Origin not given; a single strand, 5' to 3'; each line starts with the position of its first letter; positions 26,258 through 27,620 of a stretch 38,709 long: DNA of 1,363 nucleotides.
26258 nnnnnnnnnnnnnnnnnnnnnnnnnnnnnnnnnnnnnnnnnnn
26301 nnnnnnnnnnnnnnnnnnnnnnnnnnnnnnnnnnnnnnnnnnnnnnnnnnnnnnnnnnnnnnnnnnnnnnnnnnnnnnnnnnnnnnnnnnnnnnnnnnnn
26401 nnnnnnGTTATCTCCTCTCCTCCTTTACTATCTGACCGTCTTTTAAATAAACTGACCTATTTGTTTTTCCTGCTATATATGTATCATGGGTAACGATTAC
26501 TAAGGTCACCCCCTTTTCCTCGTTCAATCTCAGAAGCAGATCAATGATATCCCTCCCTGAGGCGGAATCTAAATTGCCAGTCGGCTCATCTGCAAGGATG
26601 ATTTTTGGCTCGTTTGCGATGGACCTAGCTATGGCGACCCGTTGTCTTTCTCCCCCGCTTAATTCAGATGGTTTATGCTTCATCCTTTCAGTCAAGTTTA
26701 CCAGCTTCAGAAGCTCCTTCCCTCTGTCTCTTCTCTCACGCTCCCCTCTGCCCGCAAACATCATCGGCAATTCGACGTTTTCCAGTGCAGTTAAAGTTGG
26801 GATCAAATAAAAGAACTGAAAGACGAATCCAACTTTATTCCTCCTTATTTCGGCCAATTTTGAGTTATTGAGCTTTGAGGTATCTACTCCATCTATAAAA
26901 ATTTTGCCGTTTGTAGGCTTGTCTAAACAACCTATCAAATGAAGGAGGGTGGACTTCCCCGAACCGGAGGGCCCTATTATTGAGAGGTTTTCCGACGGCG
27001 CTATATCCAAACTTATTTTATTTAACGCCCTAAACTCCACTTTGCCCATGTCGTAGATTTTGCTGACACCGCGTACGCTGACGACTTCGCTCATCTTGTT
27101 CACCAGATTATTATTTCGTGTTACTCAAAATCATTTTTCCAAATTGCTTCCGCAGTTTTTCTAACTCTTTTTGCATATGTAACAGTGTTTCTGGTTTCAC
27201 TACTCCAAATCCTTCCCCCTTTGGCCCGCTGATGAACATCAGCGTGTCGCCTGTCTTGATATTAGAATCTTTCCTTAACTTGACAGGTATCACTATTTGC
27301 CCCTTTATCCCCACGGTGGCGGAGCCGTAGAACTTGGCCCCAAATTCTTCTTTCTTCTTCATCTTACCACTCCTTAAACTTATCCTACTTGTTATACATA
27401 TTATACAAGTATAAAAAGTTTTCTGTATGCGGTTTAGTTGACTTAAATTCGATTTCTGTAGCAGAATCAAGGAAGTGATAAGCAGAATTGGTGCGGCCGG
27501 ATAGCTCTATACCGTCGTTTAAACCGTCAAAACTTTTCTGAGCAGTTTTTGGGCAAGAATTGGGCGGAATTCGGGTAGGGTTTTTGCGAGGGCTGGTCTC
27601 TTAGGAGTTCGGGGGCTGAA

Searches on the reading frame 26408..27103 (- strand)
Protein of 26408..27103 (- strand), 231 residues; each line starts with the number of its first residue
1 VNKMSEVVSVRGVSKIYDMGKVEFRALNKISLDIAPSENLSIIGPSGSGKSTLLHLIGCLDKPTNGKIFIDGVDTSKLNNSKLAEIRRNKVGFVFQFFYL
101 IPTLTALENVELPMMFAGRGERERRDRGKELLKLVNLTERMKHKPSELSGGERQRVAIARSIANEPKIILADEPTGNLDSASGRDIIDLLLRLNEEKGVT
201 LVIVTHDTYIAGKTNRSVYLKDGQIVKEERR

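Call 10: search_protein_families(library=pfam, proteins=[window:26408-27103:-], max_evalue=0.001)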
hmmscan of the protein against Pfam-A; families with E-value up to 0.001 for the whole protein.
window:26408-27103:- (231 aa): 5 families
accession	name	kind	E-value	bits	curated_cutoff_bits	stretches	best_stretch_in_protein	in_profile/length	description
PF00005.33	ABC_tran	-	1.9e-34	119.6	25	1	27-175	1-136/137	ABC transporter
PF13304.12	AAA_21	-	2.7e-06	28.1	27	0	42-60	4-22/304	AAA domain, putative AbiEii toxin, Type IV TA system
PF02463.25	SMC_N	-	1.4e-05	25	40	0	23-56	9-43/220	RecF/RecN/SMC N terminal domain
PF13555.12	AAA_29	-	5.3e-05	23.3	27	1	30-54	15-39/61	P-loop containing region of AAA domain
PF13175.12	AAA_15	-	9.9e-05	22.5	32.1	0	24-81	11-74/374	AAA ATPase domain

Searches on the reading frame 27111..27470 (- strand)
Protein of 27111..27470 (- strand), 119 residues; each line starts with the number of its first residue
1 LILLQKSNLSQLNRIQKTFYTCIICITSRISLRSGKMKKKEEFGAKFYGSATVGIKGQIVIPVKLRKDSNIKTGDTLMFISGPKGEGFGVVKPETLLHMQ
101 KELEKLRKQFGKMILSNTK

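Call 10: search_protein_families(library=pfam, proteins=[window:27111-27470:-], max_evalue=0.001)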
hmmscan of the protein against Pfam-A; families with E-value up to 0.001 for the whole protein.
window:27111-27470:- (119 aa): 1 family
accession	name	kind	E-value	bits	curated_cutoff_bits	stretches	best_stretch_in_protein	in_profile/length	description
PF04014.23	MazE_antitoxin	-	0.00022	21.5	24.7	1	52-79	3-30/48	Antidote-toxin recognition MazE, bacterial antitoxin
